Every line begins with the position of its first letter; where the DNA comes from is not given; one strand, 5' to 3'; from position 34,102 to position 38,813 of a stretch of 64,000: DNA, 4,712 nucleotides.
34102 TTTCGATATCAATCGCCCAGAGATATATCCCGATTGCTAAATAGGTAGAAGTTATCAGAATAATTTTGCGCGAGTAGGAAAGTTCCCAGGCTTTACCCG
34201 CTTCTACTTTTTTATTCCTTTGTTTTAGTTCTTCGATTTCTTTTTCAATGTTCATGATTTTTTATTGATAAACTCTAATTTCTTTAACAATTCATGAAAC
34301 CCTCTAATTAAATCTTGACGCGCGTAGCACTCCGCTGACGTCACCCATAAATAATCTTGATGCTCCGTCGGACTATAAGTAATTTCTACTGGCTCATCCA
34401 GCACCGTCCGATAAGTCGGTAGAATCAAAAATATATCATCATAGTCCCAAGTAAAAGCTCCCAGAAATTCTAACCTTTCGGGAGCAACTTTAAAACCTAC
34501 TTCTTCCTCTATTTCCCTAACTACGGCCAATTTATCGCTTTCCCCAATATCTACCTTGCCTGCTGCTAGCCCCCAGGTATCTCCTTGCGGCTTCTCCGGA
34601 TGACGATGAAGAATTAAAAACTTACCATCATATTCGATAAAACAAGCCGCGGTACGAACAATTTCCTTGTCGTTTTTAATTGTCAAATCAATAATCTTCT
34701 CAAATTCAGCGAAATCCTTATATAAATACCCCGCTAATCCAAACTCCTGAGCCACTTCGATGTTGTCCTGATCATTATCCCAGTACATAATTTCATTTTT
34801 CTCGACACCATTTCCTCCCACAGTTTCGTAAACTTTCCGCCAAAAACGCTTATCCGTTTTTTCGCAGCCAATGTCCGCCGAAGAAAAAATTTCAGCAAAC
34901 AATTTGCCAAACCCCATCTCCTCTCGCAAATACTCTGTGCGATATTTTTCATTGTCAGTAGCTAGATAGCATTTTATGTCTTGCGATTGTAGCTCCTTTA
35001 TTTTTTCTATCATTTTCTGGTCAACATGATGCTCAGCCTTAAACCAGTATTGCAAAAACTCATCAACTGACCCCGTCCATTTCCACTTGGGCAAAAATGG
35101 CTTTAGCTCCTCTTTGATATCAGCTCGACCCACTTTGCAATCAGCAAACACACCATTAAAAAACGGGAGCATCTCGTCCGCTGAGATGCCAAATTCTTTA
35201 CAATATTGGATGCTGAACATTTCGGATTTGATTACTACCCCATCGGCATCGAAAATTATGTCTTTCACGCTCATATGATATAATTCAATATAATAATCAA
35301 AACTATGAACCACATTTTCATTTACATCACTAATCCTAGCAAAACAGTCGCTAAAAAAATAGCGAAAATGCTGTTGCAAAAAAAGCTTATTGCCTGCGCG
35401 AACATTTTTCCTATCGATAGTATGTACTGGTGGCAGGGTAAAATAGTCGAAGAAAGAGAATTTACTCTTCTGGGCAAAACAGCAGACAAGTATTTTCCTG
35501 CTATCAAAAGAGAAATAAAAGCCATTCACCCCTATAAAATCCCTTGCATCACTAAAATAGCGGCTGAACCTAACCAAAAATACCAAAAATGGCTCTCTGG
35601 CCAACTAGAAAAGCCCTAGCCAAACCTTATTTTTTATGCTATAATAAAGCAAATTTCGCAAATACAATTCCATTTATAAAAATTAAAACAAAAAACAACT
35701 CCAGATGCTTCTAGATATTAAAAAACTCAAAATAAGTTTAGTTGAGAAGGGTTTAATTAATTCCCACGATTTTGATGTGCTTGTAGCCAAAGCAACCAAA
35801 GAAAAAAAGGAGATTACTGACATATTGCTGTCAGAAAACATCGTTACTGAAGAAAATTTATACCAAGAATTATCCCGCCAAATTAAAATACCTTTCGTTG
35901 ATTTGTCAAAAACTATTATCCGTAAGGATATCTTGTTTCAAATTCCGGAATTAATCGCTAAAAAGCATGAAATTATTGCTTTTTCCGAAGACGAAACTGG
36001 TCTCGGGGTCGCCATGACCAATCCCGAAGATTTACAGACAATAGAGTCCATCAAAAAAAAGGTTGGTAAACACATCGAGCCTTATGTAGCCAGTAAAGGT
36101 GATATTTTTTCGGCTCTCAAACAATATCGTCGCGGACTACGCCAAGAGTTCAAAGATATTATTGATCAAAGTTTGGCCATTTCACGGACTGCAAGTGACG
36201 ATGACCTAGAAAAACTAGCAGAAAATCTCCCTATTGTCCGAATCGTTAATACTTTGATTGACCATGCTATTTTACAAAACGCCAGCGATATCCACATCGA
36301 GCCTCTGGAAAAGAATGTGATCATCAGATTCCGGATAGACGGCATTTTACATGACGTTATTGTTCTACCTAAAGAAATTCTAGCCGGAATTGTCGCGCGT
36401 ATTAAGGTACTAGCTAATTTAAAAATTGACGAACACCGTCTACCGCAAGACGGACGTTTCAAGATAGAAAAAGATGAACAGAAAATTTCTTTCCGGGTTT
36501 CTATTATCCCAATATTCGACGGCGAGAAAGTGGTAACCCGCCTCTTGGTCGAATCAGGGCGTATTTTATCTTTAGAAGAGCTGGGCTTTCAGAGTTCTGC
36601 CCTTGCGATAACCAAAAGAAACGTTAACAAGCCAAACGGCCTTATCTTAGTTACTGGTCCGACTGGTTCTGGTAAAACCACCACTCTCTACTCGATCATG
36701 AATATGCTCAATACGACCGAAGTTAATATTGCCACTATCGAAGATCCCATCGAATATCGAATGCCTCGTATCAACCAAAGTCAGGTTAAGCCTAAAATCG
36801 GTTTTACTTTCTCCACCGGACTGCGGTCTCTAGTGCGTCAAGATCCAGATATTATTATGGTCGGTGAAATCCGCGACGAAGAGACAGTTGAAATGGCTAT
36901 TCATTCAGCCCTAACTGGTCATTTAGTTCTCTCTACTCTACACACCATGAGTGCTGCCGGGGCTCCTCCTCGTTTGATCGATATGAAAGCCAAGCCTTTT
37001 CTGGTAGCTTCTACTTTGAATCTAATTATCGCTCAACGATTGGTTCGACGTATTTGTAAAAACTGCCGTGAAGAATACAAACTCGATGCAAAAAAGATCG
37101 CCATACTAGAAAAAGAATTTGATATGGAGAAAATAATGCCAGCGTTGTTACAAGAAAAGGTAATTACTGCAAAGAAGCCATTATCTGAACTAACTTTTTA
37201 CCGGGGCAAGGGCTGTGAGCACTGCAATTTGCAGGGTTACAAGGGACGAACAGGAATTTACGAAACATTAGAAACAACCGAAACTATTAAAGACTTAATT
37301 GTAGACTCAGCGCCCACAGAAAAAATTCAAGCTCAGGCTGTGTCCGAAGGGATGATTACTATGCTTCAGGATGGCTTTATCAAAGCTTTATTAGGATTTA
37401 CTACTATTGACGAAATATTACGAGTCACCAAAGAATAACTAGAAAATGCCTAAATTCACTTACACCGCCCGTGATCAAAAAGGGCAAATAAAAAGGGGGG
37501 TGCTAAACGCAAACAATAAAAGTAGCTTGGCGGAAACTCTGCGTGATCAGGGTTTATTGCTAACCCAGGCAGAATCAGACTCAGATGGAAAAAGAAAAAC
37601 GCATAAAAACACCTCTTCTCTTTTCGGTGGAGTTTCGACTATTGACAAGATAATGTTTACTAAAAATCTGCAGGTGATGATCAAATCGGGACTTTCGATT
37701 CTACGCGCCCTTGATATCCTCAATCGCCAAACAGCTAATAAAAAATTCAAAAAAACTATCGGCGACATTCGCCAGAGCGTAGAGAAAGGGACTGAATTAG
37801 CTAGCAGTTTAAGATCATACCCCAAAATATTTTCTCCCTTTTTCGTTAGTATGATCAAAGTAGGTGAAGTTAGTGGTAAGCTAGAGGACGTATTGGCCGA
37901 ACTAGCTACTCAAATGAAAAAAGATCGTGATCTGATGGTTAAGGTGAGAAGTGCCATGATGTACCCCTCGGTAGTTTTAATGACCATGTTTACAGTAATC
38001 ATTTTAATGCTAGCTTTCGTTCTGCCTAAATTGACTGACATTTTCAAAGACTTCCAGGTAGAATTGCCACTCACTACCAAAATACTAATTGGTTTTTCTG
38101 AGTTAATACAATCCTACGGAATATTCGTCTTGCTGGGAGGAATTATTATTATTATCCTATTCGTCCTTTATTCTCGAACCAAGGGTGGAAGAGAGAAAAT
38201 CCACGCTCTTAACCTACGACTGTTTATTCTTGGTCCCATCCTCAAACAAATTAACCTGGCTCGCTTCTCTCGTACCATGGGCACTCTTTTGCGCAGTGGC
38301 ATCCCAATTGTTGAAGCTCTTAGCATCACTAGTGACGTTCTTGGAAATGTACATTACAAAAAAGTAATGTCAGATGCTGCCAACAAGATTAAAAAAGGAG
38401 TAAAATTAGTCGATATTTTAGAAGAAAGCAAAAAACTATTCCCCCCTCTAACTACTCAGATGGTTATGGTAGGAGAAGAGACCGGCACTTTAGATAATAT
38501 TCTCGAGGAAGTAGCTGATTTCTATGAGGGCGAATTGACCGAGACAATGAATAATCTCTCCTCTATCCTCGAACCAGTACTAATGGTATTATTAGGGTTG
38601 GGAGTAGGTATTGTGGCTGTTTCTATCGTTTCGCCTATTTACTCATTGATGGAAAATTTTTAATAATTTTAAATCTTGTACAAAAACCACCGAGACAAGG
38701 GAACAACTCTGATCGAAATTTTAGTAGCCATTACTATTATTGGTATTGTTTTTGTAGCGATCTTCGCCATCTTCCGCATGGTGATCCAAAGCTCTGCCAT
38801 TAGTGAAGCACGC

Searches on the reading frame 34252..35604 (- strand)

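Call 50: search_protein_families(library=pfam, proteins=[window:34252-35604:-], max_evalue=0.00001)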
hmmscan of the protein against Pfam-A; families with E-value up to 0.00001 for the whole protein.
window:34252-35604:- (450 aa): 4 families
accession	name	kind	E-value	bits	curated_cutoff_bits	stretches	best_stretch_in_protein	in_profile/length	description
PF00293.34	NUDIX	-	8.4e-14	52.2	21.1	1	318-426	5-118/134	NUDIX domain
PF13419.12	HAD_2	-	8.4e-08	33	23.8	1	116-290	1-173/178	Haloacid dehalogenase-like hydrolase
PF00702.32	Hydrolase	-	2.3e-06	28.6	26.4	1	116-289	4-191/191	haloacid dehalogenase-like hydrolase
PF14815.12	NUDIX_4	-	5.4e-06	26.6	35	0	320-441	2-112/113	NUDIX domain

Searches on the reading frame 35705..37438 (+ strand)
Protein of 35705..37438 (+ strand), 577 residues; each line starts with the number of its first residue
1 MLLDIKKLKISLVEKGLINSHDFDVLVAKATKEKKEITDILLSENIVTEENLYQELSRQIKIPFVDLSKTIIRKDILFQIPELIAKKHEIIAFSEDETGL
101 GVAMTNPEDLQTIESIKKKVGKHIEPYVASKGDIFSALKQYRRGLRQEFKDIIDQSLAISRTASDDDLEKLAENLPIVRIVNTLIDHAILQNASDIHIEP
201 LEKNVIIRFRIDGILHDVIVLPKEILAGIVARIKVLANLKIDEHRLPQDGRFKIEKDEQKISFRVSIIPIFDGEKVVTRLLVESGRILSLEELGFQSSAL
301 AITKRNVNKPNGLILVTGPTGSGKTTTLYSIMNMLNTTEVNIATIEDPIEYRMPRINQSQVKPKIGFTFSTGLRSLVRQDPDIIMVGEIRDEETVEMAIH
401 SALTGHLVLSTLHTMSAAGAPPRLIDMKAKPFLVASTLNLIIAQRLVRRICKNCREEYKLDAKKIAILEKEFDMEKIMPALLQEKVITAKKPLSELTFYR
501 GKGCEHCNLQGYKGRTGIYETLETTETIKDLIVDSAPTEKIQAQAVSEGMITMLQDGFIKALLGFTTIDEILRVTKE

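Call 50: search_protein_families(library=pfam, proteins=[window:35705-37438:+], max_evalue=0.00001)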
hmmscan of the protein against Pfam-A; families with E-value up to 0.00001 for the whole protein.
window:35705-37438:+ (577 aa): 2 families
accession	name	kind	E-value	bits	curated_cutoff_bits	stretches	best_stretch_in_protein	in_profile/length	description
PF00437.27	T2SSE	-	2.4e-126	421.8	24.9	1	172-573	3-370/370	Type II/IV secretion system protein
PF05157.20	MshEN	-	1.2e-14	54.5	23.1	1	61-146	2-88/90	MshEN domain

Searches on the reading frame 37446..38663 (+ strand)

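Call 51: search_protein_families(library=pfam, proteins=[window:37446-38663:+], max_evalue=0.00001)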
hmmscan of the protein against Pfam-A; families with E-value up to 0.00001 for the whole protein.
window:37446-38663:+ (405 aa): 1 family
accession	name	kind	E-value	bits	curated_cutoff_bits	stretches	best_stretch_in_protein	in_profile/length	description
PF00482.28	T2SSF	-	2.1e-57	192.9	25.2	2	71-194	1-125/125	Type II secretion system (T2SS), protein F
